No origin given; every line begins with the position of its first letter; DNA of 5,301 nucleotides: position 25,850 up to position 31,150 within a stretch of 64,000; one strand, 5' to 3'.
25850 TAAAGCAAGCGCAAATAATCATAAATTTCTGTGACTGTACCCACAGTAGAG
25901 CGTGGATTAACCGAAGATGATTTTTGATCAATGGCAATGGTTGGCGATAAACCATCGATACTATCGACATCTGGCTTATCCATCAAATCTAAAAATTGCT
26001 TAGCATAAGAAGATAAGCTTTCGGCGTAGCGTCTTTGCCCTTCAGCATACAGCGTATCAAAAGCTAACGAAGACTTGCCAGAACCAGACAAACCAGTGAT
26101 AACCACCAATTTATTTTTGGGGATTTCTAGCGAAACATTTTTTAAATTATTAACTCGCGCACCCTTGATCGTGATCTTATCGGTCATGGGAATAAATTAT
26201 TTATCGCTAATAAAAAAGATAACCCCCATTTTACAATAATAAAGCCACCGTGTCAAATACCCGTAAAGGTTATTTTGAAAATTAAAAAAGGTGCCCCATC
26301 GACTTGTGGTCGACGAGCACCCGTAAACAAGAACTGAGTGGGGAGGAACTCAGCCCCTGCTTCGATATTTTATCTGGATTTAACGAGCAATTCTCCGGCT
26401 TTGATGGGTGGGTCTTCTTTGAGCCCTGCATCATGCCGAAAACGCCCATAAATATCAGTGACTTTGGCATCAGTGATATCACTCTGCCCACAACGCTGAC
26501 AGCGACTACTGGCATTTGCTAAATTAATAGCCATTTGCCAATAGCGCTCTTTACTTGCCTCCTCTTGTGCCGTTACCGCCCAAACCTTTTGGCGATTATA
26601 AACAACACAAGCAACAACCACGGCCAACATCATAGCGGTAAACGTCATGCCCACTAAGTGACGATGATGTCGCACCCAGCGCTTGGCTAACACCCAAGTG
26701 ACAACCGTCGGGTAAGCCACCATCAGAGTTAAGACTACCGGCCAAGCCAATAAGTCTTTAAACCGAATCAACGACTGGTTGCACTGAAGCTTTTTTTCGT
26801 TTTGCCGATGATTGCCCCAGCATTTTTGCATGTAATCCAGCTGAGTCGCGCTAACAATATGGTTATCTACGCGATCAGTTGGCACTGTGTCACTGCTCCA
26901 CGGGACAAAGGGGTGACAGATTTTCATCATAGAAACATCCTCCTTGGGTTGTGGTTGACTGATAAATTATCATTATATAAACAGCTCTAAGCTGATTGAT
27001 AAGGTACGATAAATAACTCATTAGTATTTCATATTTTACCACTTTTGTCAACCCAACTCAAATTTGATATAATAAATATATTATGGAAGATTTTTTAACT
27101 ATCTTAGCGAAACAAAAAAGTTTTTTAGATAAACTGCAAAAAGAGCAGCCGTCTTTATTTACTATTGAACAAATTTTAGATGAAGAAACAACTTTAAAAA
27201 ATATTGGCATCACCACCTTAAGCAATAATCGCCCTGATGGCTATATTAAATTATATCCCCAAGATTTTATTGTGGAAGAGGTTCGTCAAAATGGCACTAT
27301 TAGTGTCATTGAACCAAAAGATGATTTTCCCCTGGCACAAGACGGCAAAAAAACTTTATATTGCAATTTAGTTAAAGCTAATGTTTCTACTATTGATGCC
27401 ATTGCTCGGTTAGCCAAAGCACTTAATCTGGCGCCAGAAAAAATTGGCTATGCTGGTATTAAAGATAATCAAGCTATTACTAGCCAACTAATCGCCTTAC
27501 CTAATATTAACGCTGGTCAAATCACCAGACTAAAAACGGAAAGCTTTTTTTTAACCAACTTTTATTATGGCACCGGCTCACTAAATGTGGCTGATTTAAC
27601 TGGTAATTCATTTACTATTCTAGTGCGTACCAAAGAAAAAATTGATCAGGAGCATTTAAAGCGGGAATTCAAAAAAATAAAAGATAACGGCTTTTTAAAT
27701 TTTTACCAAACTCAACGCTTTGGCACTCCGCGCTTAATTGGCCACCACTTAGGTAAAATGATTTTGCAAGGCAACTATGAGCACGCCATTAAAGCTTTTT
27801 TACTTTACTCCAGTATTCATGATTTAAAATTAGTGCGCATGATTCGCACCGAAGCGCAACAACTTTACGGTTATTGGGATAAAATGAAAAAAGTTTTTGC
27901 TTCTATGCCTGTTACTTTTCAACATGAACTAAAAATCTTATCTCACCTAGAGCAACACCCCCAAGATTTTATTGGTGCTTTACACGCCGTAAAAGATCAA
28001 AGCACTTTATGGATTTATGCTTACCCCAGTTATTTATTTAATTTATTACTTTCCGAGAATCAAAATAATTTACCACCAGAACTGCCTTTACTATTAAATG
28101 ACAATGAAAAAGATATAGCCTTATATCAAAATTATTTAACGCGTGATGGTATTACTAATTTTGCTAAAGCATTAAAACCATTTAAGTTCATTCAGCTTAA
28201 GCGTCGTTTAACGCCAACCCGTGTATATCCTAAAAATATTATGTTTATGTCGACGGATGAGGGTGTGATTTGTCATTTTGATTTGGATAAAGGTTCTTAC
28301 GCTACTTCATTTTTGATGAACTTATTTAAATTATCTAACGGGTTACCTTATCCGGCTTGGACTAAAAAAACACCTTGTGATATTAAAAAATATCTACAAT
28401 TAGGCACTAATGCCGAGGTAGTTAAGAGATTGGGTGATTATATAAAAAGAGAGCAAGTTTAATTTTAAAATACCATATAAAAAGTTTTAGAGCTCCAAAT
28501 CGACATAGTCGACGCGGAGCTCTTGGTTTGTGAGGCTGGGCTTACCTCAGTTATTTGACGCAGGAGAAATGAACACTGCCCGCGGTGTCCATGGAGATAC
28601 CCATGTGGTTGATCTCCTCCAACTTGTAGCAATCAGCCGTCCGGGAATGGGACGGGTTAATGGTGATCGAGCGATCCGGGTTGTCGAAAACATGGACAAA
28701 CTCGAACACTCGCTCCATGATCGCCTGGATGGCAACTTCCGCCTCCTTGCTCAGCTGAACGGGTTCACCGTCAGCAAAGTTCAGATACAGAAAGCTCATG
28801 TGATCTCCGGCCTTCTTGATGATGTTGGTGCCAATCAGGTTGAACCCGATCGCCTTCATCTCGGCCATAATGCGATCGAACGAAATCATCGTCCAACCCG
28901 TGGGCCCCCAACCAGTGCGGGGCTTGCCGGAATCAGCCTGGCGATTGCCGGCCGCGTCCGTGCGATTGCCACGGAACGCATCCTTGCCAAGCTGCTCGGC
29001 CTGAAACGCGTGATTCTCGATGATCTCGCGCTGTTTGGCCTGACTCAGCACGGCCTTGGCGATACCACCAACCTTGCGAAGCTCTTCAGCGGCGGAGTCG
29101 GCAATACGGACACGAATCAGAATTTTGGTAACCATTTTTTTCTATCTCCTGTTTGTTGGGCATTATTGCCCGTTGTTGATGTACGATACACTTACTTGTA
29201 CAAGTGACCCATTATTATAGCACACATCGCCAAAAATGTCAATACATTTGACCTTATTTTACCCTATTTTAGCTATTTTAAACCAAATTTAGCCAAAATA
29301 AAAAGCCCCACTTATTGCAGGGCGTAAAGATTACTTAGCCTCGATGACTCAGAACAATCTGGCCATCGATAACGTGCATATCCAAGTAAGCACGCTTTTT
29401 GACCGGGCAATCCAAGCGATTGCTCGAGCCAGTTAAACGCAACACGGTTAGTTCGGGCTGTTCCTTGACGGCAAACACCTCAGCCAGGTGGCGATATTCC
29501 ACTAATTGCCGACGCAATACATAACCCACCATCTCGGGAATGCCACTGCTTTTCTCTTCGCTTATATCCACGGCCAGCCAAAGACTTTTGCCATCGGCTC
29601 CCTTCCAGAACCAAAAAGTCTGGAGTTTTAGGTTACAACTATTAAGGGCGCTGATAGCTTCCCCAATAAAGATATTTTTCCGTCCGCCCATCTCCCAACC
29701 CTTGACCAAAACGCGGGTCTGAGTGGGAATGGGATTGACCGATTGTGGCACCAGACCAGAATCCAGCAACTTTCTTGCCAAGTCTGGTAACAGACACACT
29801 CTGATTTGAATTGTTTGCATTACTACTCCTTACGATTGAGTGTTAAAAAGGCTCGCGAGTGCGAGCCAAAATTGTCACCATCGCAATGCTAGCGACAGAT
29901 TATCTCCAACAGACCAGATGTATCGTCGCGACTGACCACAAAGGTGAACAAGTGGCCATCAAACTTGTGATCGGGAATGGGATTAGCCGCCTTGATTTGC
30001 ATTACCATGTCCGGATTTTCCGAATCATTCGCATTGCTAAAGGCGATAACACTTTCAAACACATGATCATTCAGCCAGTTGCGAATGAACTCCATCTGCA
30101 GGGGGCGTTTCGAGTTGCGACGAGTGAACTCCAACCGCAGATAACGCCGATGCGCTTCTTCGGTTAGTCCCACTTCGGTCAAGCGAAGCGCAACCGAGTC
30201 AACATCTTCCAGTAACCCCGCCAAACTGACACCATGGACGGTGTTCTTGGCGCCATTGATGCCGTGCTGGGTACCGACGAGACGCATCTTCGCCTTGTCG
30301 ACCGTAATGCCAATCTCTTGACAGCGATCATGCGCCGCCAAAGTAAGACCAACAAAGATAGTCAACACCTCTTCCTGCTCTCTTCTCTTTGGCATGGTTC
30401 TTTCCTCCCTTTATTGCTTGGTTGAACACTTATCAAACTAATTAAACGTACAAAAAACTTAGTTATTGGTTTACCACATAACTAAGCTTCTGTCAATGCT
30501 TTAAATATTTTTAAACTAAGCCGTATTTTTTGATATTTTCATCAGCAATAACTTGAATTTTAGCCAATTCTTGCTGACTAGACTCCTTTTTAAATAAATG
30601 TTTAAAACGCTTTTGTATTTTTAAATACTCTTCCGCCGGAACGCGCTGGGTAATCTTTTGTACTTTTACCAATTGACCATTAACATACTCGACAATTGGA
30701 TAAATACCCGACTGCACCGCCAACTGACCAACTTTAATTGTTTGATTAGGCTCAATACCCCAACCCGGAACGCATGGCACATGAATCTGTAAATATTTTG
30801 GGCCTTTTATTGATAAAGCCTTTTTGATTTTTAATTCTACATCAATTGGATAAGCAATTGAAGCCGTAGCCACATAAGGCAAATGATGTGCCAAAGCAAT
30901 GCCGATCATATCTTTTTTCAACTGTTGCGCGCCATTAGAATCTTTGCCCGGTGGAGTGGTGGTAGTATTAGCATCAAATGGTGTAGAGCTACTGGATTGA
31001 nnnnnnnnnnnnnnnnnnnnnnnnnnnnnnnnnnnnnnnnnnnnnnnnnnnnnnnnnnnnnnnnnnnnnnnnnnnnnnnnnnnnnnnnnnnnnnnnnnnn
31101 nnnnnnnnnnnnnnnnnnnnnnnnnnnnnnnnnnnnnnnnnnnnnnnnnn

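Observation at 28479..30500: Island C: three-gene operon with attenuator, internal consensus promoter and a 9-bp operator-like inverted repeat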

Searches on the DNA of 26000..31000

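Call 80: search_rna_families(source=window, start=26000, end=31000, threshold=evalue, max_evalue=1)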
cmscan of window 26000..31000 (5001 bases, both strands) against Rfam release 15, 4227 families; matches with E-value up to 1: 0.
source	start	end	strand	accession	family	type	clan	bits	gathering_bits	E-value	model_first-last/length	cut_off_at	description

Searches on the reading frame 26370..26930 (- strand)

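Call 4: search_protein_families(library=pfam, proteins=[window:26370-26930:-], max_evalue=1)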
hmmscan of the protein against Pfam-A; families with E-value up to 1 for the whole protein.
window:26370-26930:- (186 aa): 4 families
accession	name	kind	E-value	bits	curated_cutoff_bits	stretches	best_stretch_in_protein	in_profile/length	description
PF02447.22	GntP_permease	-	0.012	14.8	22.5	1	64-121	234-289/440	GntP family permease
PF20237.3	DUF6594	-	0.034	14.5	30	1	35-121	150-231/238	Family of unknown function (DUF6594)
PF04932.20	Wzy_C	-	0.072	13.3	31.7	1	66-139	19-96/149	O-Antigen ligase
PF00083.30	Sugar_tr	-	0.11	11.8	22.3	1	57-117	286-348/452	Sugar (and other) transporter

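Call 5: search_protein_families(library=phrogs, proteins=[window:26370-26930:-], max_evalue=1)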
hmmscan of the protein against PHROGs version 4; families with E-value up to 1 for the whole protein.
window:26370-26930:- (186 aa): 1 family
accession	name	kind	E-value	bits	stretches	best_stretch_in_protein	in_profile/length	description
phrog_22934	-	unknown function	0.58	11.2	1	89-114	45-70/74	-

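Call 6: search_protein_families(library=padloc, proteins=[window:26370-26930:-], max_evalue=1)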
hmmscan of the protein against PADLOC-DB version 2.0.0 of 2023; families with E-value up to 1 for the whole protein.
window:26370-26930:- (186 aa): 0 families

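Call 7: search_protein_families(library=ncbifam, proteins=[window:26370-26930:-], max_evalue=1)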
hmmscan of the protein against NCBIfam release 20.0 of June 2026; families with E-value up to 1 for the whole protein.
window:26370-26930:- (186 aa): 3 families
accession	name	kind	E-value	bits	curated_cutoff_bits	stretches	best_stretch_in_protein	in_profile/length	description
NF007332.0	PRK09821.1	equivalog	0.0055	15.7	524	1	39-124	223-305/454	GntP family transporter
TIGR00791.1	gntP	subfamily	0.04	12.9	292.75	1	64-117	230-284/439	gluconate:H+ symporter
NF041247.1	UsfY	equivalog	0.079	13.8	100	1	56-128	16-88/95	protein UsfY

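Call 83: search_protein_families(library=pfam, proteins=[P0043, P0058, P0065, P0128, P0077, P0089, P0086, P0070, P0121, P0076], max_evalue=0.01)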
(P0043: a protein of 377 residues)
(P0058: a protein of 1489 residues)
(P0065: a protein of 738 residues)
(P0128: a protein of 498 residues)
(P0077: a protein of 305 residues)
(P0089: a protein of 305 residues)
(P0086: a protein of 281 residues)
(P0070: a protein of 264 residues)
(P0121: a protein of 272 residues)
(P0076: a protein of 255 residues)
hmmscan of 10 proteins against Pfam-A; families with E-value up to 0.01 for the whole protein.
P0043 (377 aa): 0 families

P0058 (1489 aa): 3 families
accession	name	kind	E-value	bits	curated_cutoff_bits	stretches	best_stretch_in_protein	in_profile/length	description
PF18038.7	FERM_N_2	-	1.2e-06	29.4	23.8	0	361-401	11-51/99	FERM N-terminal domain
PF22146.1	LicP_NPro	-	1.4e-06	29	27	0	238-257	4-23/61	LicP N-terminal prodomain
PF01324.24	Diphtheria_R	-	0.0067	16.5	25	0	742-773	68-99/167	Diphtheria toxin, R domain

P0065 (738 aa): 16 families
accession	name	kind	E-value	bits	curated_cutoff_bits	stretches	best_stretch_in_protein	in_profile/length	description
PF13424.12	TPR_12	-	6e-49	164.6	30.1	5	317-388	3-76/77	Tetratricopeptide repeat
PF13181.12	TPR_8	-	1.2e-32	109.7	25.7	0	358-386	2-30/34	Tetratricopeptide repeat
PF17522.7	DUF5446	-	2e-22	79.5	26.2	0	564-585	8-29/72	Family of unknown function (DUF5446)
PF13414.12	TPR_11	-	1.6e-21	76.1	26.8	0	324-344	1-21/42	TPR repeat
PF00515.34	TPR_1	-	5.6e-20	70.7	27.8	0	317-346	1-30/34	Tetratricopeptide repeat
PF07719.23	TPR_2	-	1.2e-17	62.9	27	0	357-384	1-28/34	Tetratricopeptide repeat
PF14938.12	SNAP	-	6.2e-14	52.6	25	4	373-521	51-192/282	Soluble NSF attachment protein, SNAP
PF04297.20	UPF0122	-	3.3e-13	50.2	22.7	0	325-350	49-74/101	Putative helix-turn-helix protein, YlxM / p13 like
PF13176.12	TPR_7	-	5.1e-11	42.2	27.9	0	400-433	2-35/36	Tetratricopeptide repeat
PF04212.24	MIT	-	1.2e-09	38.6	30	0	331-350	18-37/66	MIT (microtubule interacting and transport) domain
PF20952.2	Flu_PB2_7th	-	6.3e-09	36.4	25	0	357-376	41-60/76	Influenza RNA polymerase PB2 C-terminal domain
PF18269.6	T3SS_ATPase_C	-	1.6e-06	28.3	22.7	0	361-384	44-67/72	T3SS EscN ATPase C-terminal domain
PF09976.15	TPR_21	-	3.2e-06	27.4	25.5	0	378-425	127-174/193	Tetratricopeptide repeat-like domain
PF03500.18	Cellsynth_D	-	5e-05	23.9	23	0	529-579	4-54/110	Cellulose synthase subunit D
PF13374.12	TPR_10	-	0.00068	20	27.5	0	357-385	9-37/42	Tetratricopeptide repeat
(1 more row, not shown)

P0128 (498 aa): 0 families

P0077 (305 aa): 0 families

P0089 (305 aa): 0 families

P0086 (281 aa): 0 families

P0070 (264 aa): 0 families

P0121 (272 aa): 0 families

P0076 (255 aa): 1 family
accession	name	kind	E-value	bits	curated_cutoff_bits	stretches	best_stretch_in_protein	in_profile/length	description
PF10417.14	1-cysPrx_C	-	0.0094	16.3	21.1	0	215-236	15-39/41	C-terminal domain of 1-Cys peroxiredoxin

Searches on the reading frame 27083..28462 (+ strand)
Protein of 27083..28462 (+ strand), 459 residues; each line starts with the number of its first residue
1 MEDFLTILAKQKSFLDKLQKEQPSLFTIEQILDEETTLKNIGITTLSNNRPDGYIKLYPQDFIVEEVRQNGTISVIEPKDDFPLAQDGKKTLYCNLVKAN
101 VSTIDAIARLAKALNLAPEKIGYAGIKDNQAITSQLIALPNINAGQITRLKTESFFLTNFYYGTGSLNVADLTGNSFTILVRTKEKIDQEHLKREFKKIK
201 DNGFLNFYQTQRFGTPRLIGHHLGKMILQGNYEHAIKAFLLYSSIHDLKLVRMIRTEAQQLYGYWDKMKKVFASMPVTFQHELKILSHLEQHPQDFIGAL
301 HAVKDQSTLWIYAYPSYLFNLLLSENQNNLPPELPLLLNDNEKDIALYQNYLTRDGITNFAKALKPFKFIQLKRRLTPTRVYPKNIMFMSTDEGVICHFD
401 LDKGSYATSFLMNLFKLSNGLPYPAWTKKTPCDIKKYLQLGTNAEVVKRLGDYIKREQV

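Call 83: search_protein_families(library=pfam, proteins=[P0043, P0058, P0065, P0128, P0077, P0089, P0086, P0070, P0121, P0076], max_evalue=0.01)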
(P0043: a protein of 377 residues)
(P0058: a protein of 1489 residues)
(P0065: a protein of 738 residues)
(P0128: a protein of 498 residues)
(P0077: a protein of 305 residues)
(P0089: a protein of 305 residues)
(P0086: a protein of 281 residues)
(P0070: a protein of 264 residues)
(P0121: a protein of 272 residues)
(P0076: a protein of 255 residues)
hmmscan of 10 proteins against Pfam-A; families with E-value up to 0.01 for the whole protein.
P0043 (377 aa): 0 families

P0058 (1489 aa): 3 families
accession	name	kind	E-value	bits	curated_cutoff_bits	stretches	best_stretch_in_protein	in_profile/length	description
PF18038.7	FERM_N_2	-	1.2e-06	29.4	23.8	0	361-401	11-51/99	FERM N-terminal domain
PF22146.1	LicP_NPro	-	1.4e-06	29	27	0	238-257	4-23/61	LicP N-terminal prodomain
PF01324.24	Diphtheria_R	-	0.0067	16.5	25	0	742-773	68-99/167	Diphtheria toxin, R domain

P0065 (738 aa): 16 families
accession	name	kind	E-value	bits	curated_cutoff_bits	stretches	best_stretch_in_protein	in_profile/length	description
PF13424.12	TPR_12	-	6e-49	164.6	30.1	5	317-388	3-76/77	Tetratricopeptide repeat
PF13181.12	TPR_8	-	1.2e-32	109.7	25.7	0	358-386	2-30/34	Tetratricopeptide repeat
PF17522.7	DUF5446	-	2e-22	79.5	26.2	0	564-585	8-29/72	Family of unknown function (DUF5446)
PF13414.12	TPR_11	-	1.6e-21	76.1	26.8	0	324-344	1-21/42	TPR repeat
PF00515.34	TPR_1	-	5.6e-20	70.7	27.8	0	317-346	1-30/34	Tetratricopeptide repeat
PF07719.23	TPR_2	-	1.2e-17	62.9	27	0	357-384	1-28/34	Tetratricopeptide repeat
PF14938.12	SNAP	-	6.2e-14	52.6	25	4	373-521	51-192/282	Soluble NSF attachment protein, SNAP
PF04297.20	UPF0122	-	3.3e-13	50.2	22.7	0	325-350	49-74/101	Putative helix-turn-helix protein, YlxM / p13 like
PF13176.12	TPR_7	-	5.1e-11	42.2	27.9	0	400-433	2-35/36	Tetratricopeptide repeat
PF04212.24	MIT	-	1.2e-09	38.6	30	0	331-350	18-37/66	MIT (microtubule interacting and transport) domain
PF20952.2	Flu_PB2_7th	-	6.3e-09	36.4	25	0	357-376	41-60/76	Influenza RNA polymerase PB2 C-terminal domain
PF18269.6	T3SS_ATPase_C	-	1.6e-06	28.3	22.7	0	361-384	44-67/72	T3SS EscN ATPase C-terminal domain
PF09976.15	TPR_21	-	3.2e-06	27.4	25.5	0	378-425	127-174/193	Tetratricopeptide repeat-like domain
PF03500.18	Cellsynth_D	-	5e-05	23.9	23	0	529-579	4-54/110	Cellulose synthase subunit D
PF13374.12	TPR_10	-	0.00068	20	27.5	0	357-385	9-37/42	Tetratricopeptide repeat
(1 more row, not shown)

P0128 (498 aa): 0 families

P0077 (305 aa): 0 families

P0089 (305 aa): 0 families

P0086 (281 aa): 0 families

P0070 (264 aa): 0 families

P0121 (272 aa): 0 families

P0076 (255 aa): 1 family
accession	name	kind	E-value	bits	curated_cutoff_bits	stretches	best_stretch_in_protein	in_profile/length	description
PF10417.14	1-cysPrx_C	-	0.0094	16.3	21.1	0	215-236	15-39/41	C-terminal domain of 1-Cys peroxiredoxin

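Call 90: find_related_loci(query=window:27083-28462:+, collection=metagenome_contigs, flank=5000)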
Query window:27083-28462:+ (459 aa) in metagenome_contigs; peptide patterns used: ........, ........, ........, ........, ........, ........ (x = any residue, [..] = any of these).
73 stretches matched a pattern; 1 encode a relative of the query (tblastn E <= 1e-3); 1 distinct loci.
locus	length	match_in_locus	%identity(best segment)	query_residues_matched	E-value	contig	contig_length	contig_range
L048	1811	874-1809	100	1-312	0e+0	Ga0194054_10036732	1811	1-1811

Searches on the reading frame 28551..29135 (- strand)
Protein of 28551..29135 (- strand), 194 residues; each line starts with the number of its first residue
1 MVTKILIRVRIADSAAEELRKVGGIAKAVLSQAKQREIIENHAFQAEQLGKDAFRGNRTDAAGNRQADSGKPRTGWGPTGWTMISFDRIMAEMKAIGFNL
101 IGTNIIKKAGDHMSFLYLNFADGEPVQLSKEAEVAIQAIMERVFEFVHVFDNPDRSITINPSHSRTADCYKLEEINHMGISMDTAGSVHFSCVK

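Call 4: search_protein_families(library=pfam, proteins=[window:28551-29135:-], max_evalue=1)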
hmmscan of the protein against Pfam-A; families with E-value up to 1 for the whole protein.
window:28551-29135:- (194 aa): 0 families

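Call 5: search_protein_families(library=phrogs, proteins=[window:28551-29135:-], max_evalue=1)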
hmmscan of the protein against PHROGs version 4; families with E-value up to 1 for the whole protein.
window:28551-29135:- (194 aa): 1 family
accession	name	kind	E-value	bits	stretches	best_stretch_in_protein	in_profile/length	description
phrog_5003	-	unknown function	0.42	12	0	126-151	67-91/105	-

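Call 6: search_protein_families(library=padloc, proteins=[window:28551-29135:-], max_evalue=1)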
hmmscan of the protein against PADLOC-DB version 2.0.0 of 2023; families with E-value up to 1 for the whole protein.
window:28551-29135:- (194 aa): 0 families

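Call 7: search_protein_families(library=ncbifam, proteins=[window:28551-29135:-], max_evalue=1)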
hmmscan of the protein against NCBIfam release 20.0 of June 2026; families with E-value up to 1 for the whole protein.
window:28551-29135:- (194 aa): 0 families

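Call 83: search_protein_families(library=pfam, proteins=[P0043, P0058, P0065, P0128, P0077, P0089, P0086, P0070, P0121, P0076], max_evalue=0.01)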
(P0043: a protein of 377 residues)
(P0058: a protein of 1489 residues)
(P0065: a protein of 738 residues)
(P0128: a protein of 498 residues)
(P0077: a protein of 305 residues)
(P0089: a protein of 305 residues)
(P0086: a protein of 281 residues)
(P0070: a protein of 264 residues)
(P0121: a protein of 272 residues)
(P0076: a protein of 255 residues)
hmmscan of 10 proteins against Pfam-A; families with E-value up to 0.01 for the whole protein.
P0043 (377 aa): 0 families

P0058 (1489 aa): 3 families
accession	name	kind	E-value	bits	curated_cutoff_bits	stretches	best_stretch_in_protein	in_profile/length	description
PF18038.7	FERM_N_2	-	1.2e-06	29.4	23.8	0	361-401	11-51/99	FERM N-terminal domain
PF22146.1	LicP_NPro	-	1.4e-06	29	27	0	238-257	4-23/61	LicP N-terminal prodomain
PF01324.24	Diphtheria_R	-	0.0067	16.5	25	0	742-773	68-99/167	Diphtheria toxin, R domain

P0065 (738 aa): 16 families
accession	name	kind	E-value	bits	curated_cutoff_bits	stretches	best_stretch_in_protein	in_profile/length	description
PF13424.12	TPR_12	-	6e-49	164.6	30.1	5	317-388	3-76/77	Tetratricopeptide repeat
PF13181.12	TPR_8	-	1.2e-32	109.7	25.7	0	358-386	2-30/34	Tetratricopeptide repeat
PF17522.7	DUF5446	-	2e-22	79.5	26.2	0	564-585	8-29/72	Family of unknown function (DUF5446)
PF13414.12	TPR_11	-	1.6e-21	76.1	26.8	0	324-344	1-21/42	TPR repeat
PF00515.34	TPR_1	-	5.6e-20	70.7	27.8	0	317-346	1-30/34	Tetratricopeptide repeat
PF07719.23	TPR_2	-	1.2e-17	62.9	27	0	357-384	1-28/34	Tetratricopeptide repeat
PF14938.12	SNAP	-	6.2e-14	52.6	25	4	373-521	51-192/282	Soluble NSF attachment protein, SNAP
PF04297.20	UPF0122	-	3.3e-13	50.2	22.7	0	325-350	49-74/101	Putative helix-turn-helix protein, YlxM / p13 like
PF13176.12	TPR_7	-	5.1e-11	42.2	27.9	0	400-433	2-35/36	Tetratricopeptide repeat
PF04212.24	MIT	-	1.2e-09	38.6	30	0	331-350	18-37/66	MIT (microtubule interacting and transport) domain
PF20952.2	Flu_PB2_7th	-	6.3e-09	36.4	25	0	357-376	41-60/76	Influenza RNA polymerase PB2 C-terminal domain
PF18269.6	T3SS_ATPase_C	-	1.6e-06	28.3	22.7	0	361-384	44-67/72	T3SS EscN ATPase C-terminal domain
PF09976.15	TPR_21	-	3.2e-06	27.4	25.5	0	378-425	127-174/193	Tetratricopeptide repeat-like domain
PF03500.18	Cellsynth_D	-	5e-05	23.9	23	0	529-579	4-54/110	Cellulose synthase subunit D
PF13374.12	TPR_10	-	0.00068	20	27.5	0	357-385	9-37/42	Tetratricopeptide repeat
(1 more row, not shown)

P0128 (498 aa): 0 families

P0077 (305 aa): 0 families

P0089 (305 aa): 0 families

P0086 (281 aa): 0 families

P0070 (264 aa): 0 families

P0121 (272 aa): 0 families

P0076 (255 aa): 1 family
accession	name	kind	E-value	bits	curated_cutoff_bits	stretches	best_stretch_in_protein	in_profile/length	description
PF10417.14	1-cysPrx_C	-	0.0094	16.3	21.1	0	215-236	15-39/41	C-terminal domain of 1-Cys peroxiredoxin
